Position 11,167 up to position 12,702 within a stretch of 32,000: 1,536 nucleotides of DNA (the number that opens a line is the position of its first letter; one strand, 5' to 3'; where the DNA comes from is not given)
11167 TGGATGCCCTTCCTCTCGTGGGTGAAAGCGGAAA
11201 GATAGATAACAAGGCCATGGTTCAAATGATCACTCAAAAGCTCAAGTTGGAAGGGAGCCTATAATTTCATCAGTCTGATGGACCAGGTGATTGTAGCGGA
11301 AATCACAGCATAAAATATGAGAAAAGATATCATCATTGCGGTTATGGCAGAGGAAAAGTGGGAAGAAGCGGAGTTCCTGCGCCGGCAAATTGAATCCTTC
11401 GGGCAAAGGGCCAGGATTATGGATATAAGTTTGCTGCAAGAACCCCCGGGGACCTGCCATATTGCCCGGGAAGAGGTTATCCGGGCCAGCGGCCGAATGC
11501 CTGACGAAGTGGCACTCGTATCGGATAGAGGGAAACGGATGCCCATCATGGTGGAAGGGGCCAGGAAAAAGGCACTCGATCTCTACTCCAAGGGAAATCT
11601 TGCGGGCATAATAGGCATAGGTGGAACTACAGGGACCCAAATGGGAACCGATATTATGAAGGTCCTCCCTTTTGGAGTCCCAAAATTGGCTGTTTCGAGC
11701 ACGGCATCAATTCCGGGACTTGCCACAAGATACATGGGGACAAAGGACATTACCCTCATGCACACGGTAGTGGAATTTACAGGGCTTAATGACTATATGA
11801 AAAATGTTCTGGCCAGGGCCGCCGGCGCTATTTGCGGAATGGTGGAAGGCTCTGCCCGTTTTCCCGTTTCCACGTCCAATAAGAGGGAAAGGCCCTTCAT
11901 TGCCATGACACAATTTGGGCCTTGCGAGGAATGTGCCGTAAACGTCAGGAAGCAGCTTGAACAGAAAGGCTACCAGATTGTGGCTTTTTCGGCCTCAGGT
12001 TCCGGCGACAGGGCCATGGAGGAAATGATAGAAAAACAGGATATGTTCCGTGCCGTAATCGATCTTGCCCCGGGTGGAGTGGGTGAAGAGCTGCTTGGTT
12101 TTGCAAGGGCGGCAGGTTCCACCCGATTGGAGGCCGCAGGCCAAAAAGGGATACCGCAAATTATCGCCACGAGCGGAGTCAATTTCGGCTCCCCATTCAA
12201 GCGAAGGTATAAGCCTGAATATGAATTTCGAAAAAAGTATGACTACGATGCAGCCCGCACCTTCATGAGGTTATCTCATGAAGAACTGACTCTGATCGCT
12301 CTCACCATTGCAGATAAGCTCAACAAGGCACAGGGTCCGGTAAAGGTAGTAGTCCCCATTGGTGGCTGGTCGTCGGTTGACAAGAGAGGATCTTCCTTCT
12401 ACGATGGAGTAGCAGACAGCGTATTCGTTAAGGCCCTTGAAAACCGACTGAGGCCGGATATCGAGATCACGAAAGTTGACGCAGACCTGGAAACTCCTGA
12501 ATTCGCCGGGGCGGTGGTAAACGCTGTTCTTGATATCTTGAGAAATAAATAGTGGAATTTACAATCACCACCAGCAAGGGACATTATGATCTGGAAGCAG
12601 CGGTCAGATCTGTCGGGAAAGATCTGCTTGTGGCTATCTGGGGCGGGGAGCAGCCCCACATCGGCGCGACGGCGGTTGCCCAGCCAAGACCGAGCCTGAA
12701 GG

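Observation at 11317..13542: Tm-1-like UPF0261 ATP-binding protein translationally coupled to an LpdD-like chaperone and UbiX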

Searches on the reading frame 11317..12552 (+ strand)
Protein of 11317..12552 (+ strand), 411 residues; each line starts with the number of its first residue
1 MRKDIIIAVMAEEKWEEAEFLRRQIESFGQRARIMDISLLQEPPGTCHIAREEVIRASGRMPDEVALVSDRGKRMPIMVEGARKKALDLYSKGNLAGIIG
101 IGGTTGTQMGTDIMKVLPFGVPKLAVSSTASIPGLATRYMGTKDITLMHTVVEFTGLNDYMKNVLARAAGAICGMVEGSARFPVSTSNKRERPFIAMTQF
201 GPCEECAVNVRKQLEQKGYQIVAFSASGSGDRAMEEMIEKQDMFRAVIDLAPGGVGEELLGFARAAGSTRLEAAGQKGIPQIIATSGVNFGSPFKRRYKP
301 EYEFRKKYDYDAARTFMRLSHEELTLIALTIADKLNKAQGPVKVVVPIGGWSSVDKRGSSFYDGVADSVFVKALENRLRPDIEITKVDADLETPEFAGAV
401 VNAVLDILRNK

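Call 3: search_protein_families(library=pfam, proteins=[window:11317-12549:+])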
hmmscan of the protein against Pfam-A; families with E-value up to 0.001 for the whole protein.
window:11317-12549:+ (411 aa): 2 families
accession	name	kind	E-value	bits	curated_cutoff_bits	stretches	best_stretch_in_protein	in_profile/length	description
PF23189.1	UPF0261_C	-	1.6e-60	204.5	27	1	192-407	1-217/218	Uncharacterised protein family (UPF0261) C-terminal domain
PF06792.17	UPF0261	-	2e-46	158.6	27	1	4-179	2-174/176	Uncharacterised protein family (UPF0261) N-terminal domain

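Call 4: search_protein_families(library=ncbifam, proteins=[window:11317-12549:+])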
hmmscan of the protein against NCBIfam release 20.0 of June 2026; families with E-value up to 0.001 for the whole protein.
window:11317-12549:+ (411 aa): 4 families
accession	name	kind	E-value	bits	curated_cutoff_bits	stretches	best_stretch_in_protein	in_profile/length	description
NF002674.0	PRK02399.1-2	subfamily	5e-107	358.2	335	1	2-410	2-403/410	hypothetical protein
NF002676.0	PRK02399.1-4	equivalog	1.4e-92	310.8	556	1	3-403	5-399/415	hypothetical protein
NF002673.0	PRK02399.1-1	equivalog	6.9e-71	239.4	520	1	2-409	2-400/404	hypothetical protein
NF002675.0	PRK02399.1-3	equivalog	8.7e-58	196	648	1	3-408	2-396/398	hypothetical protein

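Call 14: search_solved_structures(query=window:11317-12549:+, show_alignments=3)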
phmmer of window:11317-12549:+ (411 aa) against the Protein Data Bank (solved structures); distinct sequences matched with E-value up to 0.001: 4.
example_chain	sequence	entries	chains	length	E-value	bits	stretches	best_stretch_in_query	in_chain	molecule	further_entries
9mpy_A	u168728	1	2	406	1.5e-50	175.5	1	8-409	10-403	UPF0261 domain-containing protein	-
3wry_A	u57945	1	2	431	8.3e-47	163.2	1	70-407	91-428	Tm-1 protein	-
3wrw_A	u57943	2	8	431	1.1e-46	162.8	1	71-407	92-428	Tm-1 protein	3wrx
3wrv_A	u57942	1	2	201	4.2e-16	62.1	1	69-178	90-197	Tm-1 protein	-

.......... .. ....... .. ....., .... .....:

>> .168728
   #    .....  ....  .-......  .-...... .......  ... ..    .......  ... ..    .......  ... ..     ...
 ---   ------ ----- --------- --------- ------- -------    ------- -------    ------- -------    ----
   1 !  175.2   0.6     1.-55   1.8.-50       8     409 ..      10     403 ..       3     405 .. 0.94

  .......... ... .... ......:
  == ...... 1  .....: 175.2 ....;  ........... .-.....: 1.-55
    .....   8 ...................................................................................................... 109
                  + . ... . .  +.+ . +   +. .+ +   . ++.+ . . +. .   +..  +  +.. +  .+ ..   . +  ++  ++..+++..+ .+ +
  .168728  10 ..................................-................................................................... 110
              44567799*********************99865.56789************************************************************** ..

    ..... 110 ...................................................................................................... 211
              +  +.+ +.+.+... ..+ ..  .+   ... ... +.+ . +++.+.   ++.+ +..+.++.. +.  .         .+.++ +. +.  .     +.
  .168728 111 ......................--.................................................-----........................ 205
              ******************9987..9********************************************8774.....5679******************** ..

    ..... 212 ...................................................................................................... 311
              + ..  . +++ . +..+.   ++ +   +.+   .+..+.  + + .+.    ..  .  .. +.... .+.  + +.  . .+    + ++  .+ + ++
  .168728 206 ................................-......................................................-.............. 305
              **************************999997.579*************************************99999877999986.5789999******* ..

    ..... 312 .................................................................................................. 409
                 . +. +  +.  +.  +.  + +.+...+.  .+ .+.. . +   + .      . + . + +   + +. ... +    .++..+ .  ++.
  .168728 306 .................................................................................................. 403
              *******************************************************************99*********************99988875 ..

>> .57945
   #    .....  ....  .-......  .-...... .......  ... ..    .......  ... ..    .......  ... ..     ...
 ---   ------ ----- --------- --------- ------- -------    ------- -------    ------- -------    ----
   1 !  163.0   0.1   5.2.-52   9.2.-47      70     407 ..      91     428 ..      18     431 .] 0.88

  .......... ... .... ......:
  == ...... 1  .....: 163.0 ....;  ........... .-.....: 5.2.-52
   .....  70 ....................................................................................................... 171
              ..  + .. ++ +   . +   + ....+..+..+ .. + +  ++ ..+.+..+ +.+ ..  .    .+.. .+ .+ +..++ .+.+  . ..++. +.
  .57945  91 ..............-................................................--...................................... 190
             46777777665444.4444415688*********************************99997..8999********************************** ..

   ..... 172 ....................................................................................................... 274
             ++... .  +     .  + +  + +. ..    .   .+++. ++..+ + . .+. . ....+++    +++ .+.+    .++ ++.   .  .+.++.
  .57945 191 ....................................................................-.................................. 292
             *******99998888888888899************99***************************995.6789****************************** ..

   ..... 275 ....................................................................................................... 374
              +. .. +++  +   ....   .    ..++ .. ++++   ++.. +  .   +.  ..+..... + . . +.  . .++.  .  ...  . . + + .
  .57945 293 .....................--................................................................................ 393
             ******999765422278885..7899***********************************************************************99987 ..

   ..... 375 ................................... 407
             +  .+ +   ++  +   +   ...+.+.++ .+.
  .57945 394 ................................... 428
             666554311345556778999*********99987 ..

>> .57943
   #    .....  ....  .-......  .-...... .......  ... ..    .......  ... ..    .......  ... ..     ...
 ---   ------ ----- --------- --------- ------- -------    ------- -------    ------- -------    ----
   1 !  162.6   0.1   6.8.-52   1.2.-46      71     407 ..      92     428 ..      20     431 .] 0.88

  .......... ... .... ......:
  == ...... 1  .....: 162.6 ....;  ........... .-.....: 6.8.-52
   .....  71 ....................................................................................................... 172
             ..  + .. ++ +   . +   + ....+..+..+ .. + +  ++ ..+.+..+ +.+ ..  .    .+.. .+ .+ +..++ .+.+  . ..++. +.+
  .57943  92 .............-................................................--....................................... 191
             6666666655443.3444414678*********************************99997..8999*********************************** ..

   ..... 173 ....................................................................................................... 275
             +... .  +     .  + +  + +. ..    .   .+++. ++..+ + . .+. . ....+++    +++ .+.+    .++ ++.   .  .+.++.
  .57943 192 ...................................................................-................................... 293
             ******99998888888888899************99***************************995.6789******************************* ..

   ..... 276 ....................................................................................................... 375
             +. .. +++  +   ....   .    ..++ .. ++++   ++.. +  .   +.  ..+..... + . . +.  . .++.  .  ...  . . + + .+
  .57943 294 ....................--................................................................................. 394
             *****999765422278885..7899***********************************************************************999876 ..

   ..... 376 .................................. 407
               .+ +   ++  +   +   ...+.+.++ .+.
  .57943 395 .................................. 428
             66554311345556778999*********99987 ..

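Call 17: find_homologous_proteins(query=window:11317-12549:+, max_evalue=1e-20)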
Query window:11317-12549:+ (411 aa): 2219 proteins with E <= 1e-20 among 8000 candidates; the best 120 are listed.
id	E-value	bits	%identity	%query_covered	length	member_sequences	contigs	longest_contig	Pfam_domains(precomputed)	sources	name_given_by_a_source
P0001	2.4e-268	907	100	100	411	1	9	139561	PF23189.2,PF06792.18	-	-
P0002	2.3e-228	776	85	100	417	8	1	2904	PF23189.2,PF06792.18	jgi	jgi:uncharacterized protein (UPF0261 family)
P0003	7.3e-226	767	84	100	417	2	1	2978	PF23189.2,PF06792.18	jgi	-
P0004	2.1e-195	667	73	99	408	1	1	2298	PF23189.2,PF06792.18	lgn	-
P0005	4.2e-195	666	72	99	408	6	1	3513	PF23189.2,PF06792.18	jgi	jgi:uncharacterized protein (UPF0261 family)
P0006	1.0e-194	665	73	99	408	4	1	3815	PF23189.2,PF06792.18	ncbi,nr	ncbi:MAG: Tm-1-like ATP-binding domain-containing protein [Desulfobacterales bacterium]|nr:Tm-1-like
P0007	4.4e-194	663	72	99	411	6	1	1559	PF23189.2,PF06792.18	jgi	-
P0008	1.5e-193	661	72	100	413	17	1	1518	PF23189.2,PF06792.18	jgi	-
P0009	2.4e-193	660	72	99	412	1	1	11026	PF23189.2,PF06792.18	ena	-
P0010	3.5e-193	660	72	99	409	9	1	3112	PF23189.2,PF06792.18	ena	-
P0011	6.3e-192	656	70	99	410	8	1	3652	PF23189.2,PF06792.18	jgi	-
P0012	1.3e-190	651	71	99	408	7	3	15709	PF23189.2,PF06792.18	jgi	jgi:uncharacterized protein (UPF0261 family)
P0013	5.6e-190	649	71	98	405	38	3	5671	PF23189.2,PF06792.18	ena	-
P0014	1.5e-189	648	71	99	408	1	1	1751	PF23189.2,PF06792.18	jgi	jgi:uncharacterized protein (UPF0261 family)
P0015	1.2e-188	645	69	99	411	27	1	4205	PF23189.2,PF06792.18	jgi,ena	-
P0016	4.1e-188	643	69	99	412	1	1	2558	PF23189.2,PF06792.18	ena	-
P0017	4.8e-188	643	70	99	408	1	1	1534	PF23189.2,PF06792.18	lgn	-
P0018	6.5e-188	643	71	98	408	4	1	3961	PF23189.2,PF06792.18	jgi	jgi:uncharacterized protein (UPF0261 family)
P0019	1.0e-187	642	69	99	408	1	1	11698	PF23189.2,PF06792.18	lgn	-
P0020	2.4e-187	641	69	99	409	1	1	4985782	PF23189.2,PF06792.18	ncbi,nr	ncbi:MAG: Tm-1-like ATP-binding domain-containing protein [Desulfobacteraceae bacterium]|nr:MAG: Tm-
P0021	3.6e-187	640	69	99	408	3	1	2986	PF23189.2,PF06792.18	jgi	-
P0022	4.2e-187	640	70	98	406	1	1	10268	PF23189.2,PF06792.18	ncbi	-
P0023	8.0e-187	639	70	99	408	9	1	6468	PF23189.2,PF06792.18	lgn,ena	-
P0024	1.6e-186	638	69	99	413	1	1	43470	PF23189.2,PF06792.18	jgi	-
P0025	1.8e-186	638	69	100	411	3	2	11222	PF23189.2,PF06792.18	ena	-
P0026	4.1e-186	637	69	99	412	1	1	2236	PF23189.2,PF06792.18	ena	-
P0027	6.8e-186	636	69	99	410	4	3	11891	PF23189.2,PF06792.18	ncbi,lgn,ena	-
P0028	7.0e-186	636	69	99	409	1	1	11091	PF23189.2,PF06792.18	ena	-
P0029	1.0e-185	635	71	98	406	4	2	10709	PF23189.2,PF06792.18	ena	-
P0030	1.1e-185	635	68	99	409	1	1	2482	PF23189.2,PF06792.18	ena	-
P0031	3.4e-185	634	70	97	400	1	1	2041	PF23189.2,PF06792.18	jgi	jgi:uncharacterized protein (UPF0261 family)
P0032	3.5e-185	634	70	98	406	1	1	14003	PF23189.2,PF06792.18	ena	-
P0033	3.5e-185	634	69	100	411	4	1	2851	PF23189.2,PF06792.18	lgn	-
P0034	5.1e-185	633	71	99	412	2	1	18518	PF23189.2,PF06792.18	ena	-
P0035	7.4e-185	632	68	99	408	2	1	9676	PF23189.2,PF06792.18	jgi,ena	-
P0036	7.9e-185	632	70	98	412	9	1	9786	PF23189.2,PF06792.18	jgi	jgi:uncharacterized protein (UPF0261 family)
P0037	1.5e-184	631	69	99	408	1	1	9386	PF23189.2,PF06792.18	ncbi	-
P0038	2.4e-184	631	71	98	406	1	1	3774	PF23189.2,PF06792.18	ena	-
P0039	1.2e-183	629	68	99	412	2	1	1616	PF23189.2,PF06792.18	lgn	-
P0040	2.2e-183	628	69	99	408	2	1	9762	PF23189.2,PF06792.18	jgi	-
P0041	4.8e-183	627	70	98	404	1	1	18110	PF23189.2,PF06792.18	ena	-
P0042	5.2e-183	626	70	98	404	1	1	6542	PF23189.2,PF06792.18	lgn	-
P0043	8.5e-183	626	69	98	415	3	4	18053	PF23189.2,PF06792.18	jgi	jgi:uncharacterized protein (UPF0261 family)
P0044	1.0e-182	625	68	100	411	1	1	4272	PF23189.2,PF06792.18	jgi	-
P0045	1.7e-182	625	69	98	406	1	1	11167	PF23189.2,PF06792.18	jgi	-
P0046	1.9e-182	625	68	100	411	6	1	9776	PF23189.2,PF06792.18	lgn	-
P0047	2.1e-182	624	68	99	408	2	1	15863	PF23189.2,PF06792.18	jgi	jgi:uncharacterized protein (UPF0261 family)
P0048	2.6e-182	624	69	98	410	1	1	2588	PF23189.2,PF06792.18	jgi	-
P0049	2.6e-182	624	68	99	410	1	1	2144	PF23189.2,PF06792.18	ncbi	-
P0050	2.7e-182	624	68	99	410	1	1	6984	PF23189.2,PF06792.18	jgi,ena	-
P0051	2.8e-182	624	68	99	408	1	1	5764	PF23189.2,PF06792.18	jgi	jgi:uncharacterized protein (UPF0261 family)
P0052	4.0e-182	623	68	99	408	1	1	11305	PF23189.2,PF06792.18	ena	-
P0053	4.0e-182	623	70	98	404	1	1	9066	PF23189.2,PF06792.18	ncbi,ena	-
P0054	6.0e-182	623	68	100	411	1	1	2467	PF23189.2,PF06792.18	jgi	-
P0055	1.9e-181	621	67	99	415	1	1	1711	PF23189.2,PF06792.18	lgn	-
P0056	2.1e-181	621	67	99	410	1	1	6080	PF23189.2,PF06792.18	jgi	jgi:uncharacterized protein (UPF0261 family)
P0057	2.6e-181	621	67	99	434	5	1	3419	PF23189.2,PF06792.18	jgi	-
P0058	2.6e-181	621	68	98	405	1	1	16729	PF23189.2,PF06792.18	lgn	-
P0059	4.0e-181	620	68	98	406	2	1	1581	PF23189.2,PF06792.18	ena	-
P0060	7.0e-181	619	69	99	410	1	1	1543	PF23189.2,PF06792.18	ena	-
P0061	7.1e-181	619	67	99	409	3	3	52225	PF23189.2,PF06792.18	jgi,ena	jgi:uncharacterized protein (UPF0261 family)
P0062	7.1e-181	619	67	99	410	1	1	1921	PF23189.2,PF06792.18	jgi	jgi:uncharacterized protein (UPF0261 family)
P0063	9.6e-181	619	68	99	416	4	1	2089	PF23189.2,PF06792.18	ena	-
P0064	1.0e-180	619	67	99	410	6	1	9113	PF23189.2,PF06792.18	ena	-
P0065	1.1e-180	619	66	99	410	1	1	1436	PF23189.2,PF06792.18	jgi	jgi:uncharacterized protein (UPF0261 family)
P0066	1.4e-180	618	67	98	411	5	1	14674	PF23189.2,PF06792.18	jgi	jgi:uncharacterized protein (UPF0261 family)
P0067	1.8e-180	618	68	100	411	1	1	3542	PF23189.2,PF06792.18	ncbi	-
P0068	1.9e-180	618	67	99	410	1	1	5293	PF23189.2,PF06792.18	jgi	-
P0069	2.4e-180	618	66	99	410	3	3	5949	PF23189.2,PF06792.18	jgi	jgi:uncharacterized protein (UPF0261 family)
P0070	2.8e-180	617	67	99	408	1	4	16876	PF23189.2,PF06792.18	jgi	jgi:uncharacterized protein (UPF0261 family)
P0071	3.6e-180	617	67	99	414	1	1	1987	PF23189.2,PF06792.18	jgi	-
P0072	7.0e-180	616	67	98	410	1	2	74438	PF23189.2,PF06792.18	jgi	jgi:uncharacterized protein (UPF0261 family)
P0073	8.4e-180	616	68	99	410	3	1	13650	PF23189.2,PF06792.18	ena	-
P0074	8.8e-180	616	69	99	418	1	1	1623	PF23189.2,PF06792.18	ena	-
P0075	8.9e-180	616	66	99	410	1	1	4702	PF23189.2,PF06792.18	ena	-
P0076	9.0e-180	616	67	99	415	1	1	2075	PF23189.2,PF06792.18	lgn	-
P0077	9.6e-180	616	67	98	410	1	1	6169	PF23189.2,PF06792.18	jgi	jgi:uncharacterized protein (UPF0261 family)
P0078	1.1e-179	615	66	99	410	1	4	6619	PF23189.2,PF06792.18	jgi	jgi:uncharacterized protein (UPF0261 family)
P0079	1.6e-179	615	65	99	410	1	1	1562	PF23189.2,PF06792.18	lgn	-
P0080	1.7e-179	615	67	98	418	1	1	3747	PF23189.2,PF06792.18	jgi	jgi:uncharacterized protein (UPF0261 family)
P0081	1.9e-179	615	66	99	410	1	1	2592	PF23189.2,PF06792.18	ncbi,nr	ncbi:MAG: Tm-1-like ATP-binding domain-containing protein [Dehalococcoidia bacterium]|nr:Tm-1-like A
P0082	2.3e-179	614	67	99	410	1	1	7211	PF23189.2,PF06792.18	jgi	jgi:uncharacterized protein (UPF0261 family)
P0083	3.8e-179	614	69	98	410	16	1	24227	PF23189.2,PF06792.18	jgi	jgi:uncharacterized protein (UPF0261 family)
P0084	7.6e-179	613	68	98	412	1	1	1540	PF23189.2,PF06792.18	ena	-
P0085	1.0e-178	612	68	98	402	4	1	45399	PF23189.2,PF06792.18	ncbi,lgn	-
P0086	1.1e-178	612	66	99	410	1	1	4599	PF23189.2,PF06792.18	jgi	-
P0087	1.1e-178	612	67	99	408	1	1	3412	PF23189.2,PF06792.18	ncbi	-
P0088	1.2e-178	612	66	99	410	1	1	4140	PF23189.2,PF06792.18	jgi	jgi:uncharacterized protein (UPF0261 family)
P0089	1.4e-178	612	66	99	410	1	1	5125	PF23189.2,PF06792.18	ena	-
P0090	1.5e-178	612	67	99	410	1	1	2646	PF23189.2,PF06792.18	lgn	-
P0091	1.7e-178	612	66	99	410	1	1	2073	PF23189.2,PF06792.18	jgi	jgi:uncharacterized protein (UPF0261 family)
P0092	2.0e-178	611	66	99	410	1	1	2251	PF23189.2,PF06792.18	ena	-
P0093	2.9e-178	611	66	99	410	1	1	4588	PF23189.2,PF06792.18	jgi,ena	-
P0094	3.0e-178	611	66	99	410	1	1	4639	PF23189.2,PF06792.18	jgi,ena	-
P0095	3.3e-178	611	66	99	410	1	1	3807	PF23189.2,PF06792.18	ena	-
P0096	3.3e-178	611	66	99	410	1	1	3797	PF23189.2,PF06792.18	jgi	jgi:uncharacterized protein (UPF0261 family)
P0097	3.6e-178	610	68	98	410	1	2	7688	PF23189.2,PF06792.18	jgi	-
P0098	4.3e-178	610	67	100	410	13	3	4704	PF23189.2,PF06792.18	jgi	jgi:uncharacterized protein (UPF0261 family)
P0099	4.5e-178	610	66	99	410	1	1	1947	PF23189.2,PF06792.18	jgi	jgi:uncharacterized protein (UPF0261 family)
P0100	7.7e-178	609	66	98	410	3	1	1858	PF23189.2,PF06792.18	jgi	jgi:uncharacterized protein (UPF0261 family)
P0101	9.0e-178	609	67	98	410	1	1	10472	PF23189.2,PF06792.18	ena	-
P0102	1.4e-177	609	67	98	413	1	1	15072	PF23189.2,PF06792.18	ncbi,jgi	-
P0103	1.5e-177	608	66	99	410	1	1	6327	PF23189.2,PF06792.18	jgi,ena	-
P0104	2.1e-177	608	67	98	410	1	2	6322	PF23189.2,PF06792.18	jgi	jgi:uncharacterized protein (UPF0261 family)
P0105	2.3e-177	608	67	98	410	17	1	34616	PF23189.2,PF06792.18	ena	-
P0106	2.4e-177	608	66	99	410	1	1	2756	PF23189.2,PF06792.18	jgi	jgi:uncharacterized protein (UPF0261 family)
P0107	2.6e-177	608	66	99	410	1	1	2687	PF23189.2,PF06792.18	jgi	-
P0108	3.2e-177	607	67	99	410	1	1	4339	PF23189.2,PF06792.18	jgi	-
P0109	3.6e-177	607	66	99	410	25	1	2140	PF23189.2,PF06792.18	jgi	jgi:uncharacterized protein (UPF0261 family)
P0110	4.1e-177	607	66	99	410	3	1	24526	PF23189.2,PF06792.18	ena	-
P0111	4.3e-177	607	66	99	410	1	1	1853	PF23189.2,PF06792.18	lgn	-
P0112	4.8e-177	607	67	97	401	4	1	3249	PF23189.2,PF06792.18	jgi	jgi:uncharacterized protein (UPF0261 family)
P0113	7.0e-177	606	66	99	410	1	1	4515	PF23189.2,PF06792.18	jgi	-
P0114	7.6e-177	606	65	99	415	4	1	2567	PF23189.2,PF06792.18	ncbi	-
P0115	8.2e-177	606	67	99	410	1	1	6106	PF23189.2,PF06792.18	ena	-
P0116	1.0e-176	606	65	100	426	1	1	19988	PF23189.2,PF06792.18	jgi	jgi:uncharacterized protein (UPF0261 family)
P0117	1.1e-176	606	66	99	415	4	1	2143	PF23189.2,PF06792.18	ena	-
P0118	1.2e-176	605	66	99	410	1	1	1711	PF23189.2,PF06792.18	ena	-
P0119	1.4e-176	605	66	100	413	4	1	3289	PF23189.2,PF06792.18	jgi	jgi:uncharacterized protein (UPF0261 family)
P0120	1.4e-176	605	66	99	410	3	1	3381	PF23189.2,PF06792.18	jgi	-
